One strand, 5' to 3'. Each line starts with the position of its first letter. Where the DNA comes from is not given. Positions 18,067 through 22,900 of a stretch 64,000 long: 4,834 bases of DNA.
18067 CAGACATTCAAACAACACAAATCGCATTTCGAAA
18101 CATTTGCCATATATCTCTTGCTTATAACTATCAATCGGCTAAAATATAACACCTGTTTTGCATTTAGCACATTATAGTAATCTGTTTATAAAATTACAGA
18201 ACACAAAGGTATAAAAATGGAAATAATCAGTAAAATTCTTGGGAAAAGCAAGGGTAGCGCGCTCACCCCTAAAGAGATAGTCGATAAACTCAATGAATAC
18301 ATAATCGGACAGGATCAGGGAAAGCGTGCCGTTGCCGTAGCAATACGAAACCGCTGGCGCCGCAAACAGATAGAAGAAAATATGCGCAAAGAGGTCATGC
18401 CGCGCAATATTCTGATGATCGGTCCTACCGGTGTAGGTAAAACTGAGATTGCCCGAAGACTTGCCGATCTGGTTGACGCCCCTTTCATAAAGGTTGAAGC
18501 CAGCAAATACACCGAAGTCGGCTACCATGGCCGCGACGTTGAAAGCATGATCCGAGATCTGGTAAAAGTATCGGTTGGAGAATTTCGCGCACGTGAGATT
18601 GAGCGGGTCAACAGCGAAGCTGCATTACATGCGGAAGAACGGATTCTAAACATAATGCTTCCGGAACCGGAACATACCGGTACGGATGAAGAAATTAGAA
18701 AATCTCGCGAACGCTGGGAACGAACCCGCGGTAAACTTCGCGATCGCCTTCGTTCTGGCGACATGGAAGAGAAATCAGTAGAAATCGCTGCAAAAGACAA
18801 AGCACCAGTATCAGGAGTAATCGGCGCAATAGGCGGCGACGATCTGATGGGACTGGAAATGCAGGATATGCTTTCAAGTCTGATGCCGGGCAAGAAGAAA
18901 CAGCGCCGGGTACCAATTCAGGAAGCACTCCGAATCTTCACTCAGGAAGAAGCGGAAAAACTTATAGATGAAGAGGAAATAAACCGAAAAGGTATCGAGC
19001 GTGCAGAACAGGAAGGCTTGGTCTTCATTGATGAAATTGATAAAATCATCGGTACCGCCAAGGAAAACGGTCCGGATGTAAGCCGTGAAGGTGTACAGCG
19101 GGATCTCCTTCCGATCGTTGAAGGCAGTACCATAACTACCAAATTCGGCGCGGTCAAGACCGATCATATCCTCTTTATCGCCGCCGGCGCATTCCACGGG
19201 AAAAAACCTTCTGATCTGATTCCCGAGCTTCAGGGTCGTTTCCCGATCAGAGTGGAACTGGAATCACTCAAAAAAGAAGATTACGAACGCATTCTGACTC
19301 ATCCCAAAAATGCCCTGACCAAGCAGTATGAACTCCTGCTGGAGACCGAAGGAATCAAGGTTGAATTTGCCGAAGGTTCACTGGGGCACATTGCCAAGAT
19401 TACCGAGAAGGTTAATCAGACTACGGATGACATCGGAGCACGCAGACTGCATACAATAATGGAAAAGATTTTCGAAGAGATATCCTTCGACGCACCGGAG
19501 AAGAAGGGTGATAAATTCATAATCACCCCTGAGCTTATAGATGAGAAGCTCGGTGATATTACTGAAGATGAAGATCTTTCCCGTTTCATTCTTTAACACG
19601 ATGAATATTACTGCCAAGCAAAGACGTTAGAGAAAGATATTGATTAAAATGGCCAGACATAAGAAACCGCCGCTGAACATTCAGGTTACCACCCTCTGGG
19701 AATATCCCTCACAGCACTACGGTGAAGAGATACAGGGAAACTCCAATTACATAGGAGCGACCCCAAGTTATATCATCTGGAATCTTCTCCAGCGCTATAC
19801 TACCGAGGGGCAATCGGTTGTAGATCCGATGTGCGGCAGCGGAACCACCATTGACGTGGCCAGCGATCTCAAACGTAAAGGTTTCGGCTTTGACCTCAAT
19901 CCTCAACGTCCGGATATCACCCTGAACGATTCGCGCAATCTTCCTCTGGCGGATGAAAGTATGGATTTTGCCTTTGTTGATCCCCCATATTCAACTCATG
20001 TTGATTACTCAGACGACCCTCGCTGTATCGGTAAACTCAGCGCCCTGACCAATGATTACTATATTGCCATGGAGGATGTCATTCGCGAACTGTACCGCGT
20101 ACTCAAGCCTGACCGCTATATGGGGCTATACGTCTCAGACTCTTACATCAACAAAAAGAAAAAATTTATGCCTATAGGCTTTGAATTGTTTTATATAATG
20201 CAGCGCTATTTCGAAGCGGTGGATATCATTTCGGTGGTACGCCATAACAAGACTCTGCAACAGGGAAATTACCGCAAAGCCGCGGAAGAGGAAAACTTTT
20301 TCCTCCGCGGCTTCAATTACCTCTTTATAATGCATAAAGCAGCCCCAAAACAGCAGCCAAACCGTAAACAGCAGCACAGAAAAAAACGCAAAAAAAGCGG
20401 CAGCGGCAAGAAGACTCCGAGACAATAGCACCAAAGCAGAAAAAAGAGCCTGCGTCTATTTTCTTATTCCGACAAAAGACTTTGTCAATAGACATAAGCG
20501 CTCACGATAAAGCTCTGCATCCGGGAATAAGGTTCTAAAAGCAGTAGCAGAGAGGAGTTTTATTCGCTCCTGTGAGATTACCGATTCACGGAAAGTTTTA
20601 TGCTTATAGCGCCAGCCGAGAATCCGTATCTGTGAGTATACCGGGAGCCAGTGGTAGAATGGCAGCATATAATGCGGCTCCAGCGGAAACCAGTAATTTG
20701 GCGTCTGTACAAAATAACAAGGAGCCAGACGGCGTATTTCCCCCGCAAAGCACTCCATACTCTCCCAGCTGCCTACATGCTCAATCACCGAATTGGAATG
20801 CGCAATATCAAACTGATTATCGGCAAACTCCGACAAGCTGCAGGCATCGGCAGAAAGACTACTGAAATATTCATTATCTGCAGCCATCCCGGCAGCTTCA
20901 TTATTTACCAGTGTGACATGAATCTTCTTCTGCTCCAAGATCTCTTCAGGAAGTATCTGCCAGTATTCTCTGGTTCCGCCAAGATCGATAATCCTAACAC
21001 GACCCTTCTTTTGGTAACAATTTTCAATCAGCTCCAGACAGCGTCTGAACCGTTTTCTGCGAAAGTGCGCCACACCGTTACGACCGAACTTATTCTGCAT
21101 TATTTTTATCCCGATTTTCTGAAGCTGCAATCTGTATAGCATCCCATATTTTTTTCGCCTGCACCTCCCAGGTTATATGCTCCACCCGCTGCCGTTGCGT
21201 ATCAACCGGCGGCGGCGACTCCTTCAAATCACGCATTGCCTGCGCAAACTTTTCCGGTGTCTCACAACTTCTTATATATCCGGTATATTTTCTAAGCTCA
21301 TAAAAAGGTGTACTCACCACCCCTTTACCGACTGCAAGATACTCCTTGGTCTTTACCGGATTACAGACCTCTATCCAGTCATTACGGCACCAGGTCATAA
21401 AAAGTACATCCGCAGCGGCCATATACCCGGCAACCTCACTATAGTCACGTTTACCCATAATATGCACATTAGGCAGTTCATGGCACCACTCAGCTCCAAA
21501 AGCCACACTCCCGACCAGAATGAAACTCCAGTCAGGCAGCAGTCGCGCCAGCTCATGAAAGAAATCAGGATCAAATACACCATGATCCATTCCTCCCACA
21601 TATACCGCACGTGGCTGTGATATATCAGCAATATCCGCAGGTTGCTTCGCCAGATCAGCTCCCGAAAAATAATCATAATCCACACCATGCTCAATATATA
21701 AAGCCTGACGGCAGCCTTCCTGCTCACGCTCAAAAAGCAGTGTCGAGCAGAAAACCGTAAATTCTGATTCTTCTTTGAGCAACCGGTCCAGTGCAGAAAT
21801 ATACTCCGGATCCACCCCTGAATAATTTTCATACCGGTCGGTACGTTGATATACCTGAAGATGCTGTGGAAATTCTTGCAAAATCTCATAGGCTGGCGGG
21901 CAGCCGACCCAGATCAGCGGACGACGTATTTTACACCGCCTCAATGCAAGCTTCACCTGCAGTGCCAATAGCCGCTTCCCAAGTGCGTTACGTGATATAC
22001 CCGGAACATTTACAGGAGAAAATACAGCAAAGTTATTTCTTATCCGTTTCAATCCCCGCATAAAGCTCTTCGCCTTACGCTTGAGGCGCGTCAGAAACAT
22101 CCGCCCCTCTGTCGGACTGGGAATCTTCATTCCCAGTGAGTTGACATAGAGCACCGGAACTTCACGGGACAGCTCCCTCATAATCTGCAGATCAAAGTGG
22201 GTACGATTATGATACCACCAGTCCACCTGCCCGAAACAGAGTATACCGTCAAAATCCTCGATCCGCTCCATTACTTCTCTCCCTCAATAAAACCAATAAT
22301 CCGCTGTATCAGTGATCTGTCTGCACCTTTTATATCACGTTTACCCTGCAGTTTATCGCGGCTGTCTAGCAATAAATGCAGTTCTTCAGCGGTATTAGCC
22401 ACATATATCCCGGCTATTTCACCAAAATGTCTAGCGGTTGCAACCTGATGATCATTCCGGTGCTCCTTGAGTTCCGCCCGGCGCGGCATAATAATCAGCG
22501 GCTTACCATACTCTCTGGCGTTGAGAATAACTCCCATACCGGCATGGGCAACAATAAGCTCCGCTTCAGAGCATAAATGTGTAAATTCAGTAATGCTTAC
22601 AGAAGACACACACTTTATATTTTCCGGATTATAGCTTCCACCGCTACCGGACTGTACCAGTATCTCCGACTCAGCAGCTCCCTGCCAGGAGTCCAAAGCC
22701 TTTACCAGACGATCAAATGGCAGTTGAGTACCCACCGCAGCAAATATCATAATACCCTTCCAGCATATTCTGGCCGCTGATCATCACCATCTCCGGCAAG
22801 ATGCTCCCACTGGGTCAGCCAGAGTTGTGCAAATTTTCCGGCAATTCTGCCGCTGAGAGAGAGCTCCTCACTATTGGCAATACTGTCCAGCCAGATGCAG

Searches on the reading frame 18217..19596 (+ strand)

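Call 23: search_protein_families(library=pfam, proteins=[window:18217-19596:+], max_evalue=0.01)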
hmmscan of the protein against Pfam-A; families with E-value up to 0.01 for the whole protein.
window:18217-19596:+ (459 aa): 10 families
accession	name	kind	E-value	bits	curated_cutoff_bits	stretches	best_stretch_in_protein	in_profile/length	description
PF07724.20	AAA_2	-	4.1e-33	115.2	27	2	214-345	18-166/166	AAA domain (Cdc48 subfamily)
PF00004.35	AAA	-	5e-16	59.8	21.2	2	255-349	45-130/131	ATPase family associated with various cellular activities (AAA)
PF07728.20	AAA_5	-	2.2e-05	24.9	22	1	64-100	1-38/139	AAA domain (dynein-related subfamily)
PF13401.12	AAA_22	-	5.6e-05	23.9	27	1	64-101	7-47/130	AAA domain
PF01078.27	Mg_chelatase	-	0.00054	19.9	20.3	1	64-87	24-47/207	Magnesium chelatase, subunit ChlI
PF00493.29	MCM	-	0.00066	19.3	23.3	1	19-87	16-82/224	MCM P-loop domain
PF13191.12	AAA_16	-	0.0025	18.8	32.6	1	59-141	21-112/167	AAA ATPase domain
PF05496.18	RuvB_N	-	0.0026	18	27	0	24-90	5-61/159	Holliday junction DNA helicase RuvB P-loop domain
PF00158.32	Sigma54_activat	-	0.0026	17.9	20.2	0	54-98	14-61/168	Sigma-54 interaction domain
PF06068.19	TIP49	-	0.0087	15.7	23.8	0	16-99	13-89/347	TIP49 P-loop domain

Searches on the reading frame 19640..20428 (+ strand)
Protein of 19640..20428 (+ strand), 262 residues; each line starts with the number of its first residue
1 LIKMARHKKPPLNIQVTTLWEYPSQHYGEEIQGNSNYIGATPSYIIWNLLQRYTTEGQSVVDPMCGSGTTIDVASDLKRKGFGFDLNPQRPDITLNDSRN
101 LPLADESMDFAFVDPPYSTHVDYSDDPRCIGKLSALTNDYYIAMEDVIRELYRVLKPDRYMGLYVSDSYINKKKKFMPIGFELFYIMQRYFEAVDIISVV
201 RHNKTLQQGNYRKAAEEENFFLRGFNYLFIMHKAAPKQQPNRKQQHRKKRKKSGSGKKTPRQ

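Call 23: search_protein_families(library=pfam, proteins=[window:19640-20428:+], max_evalue=0.01)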
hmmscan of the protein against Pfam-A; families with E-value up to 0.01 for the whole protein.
window:19640-20428:+ (262 aa): 5 families
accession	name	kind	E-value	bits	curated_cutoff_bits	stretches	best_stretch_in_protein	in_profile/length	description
PF01555.25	N6_N4_Mtase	-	7.4e-22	78.8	26.7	2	11-93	135-218/221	DNA methylase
PF05148.21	Methyltransf_8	-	0.00032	21.1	27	1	46-111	63-126/219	Hypothetical methyltransferase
PF03602.21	Cons_hypoth95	-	0.00059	20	24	0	99-146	105-152/182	Conserved hypothetical protein 95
PF01170.24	UPF0020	-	0.00062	20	22.3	0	55-69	27-41/197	RMKL-like, methyltransferase domain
PF08241.18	Methyltransf_11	-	0.0028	18.7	21.2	0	142-158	74-90/95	Methyltransferase domain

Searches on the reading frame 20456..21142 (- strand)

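Call 23: search_protein_families(library=pfam, proteins=[window:20456-21142:-], max_evalue=0.01)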
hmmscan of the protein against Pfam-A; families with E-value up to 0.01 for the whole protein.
window:20456-21142:- (228 aa): 2 families
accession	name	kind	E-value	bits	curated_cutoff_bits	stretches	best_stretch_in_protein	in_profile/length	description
PF08241.18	Methyltransf_11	-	2.3e-05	25.4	21.2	1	89-139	39-86/95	Methyltransferase domain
PF13489.12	Methyltransf_23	-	0.00038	20.7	27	1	27-208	1-156/164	Methyltransferase domain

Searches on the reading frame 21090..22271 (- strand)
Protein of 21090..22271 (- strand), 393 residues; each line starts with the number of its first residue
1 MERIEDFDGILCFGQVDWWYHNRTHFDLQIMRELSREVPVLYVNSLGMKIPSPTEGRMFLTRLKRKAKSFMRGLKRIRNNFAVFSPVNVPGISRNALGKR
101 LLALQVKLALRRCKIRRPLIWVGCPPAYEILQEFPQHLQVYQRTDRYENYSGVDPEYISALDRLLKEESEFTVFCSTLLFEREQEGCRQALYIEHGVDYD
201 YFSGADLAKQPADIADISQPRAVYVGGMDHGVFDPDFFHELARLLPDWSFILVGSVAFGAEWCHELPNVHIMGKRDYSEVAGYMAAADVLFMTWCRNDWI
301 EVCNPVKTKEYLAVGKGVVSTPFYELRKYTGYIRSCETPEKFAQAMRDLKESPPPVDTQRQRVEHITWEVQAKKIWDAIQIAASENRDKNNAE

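Call 10: search_protein_families(library=pfam, proteins=[window:21090-22271:-], max_evalue=0.001)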
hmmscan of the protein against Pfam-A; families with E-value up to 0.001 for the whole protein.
window:21090-22271:- (393 aa): 1 family
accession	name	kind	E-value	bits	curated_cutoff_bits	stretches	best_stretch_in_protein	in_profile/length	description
PF13692.12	Glyco_trans_1_4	-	8.5e-08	33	27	1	220-349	2-139/142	Glycosyl transferases group 1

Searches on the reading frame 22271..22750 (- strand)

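Call 10: search_protein_families(library=pfam, proteins=[window:22271-22750:-], max_evalue=0.001)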
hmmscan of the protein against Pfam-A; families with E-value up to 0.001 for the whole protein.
window:22271-22750:- (159 aa): 2 families
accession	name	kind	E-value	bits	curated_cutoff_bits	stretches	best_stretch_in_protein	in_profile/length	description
PF04101.22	Glyco_tran_28_C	-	2.7e-12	47.5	22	1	2-116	2-125/166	Glycosyltransferase family 28 C-terminal domain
PF06722.18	EryCIII-like_C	-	0.00072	20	31.7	1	29-118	13-96/145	Erythromycin biosynthesis protein CIII-like, C-terminal domain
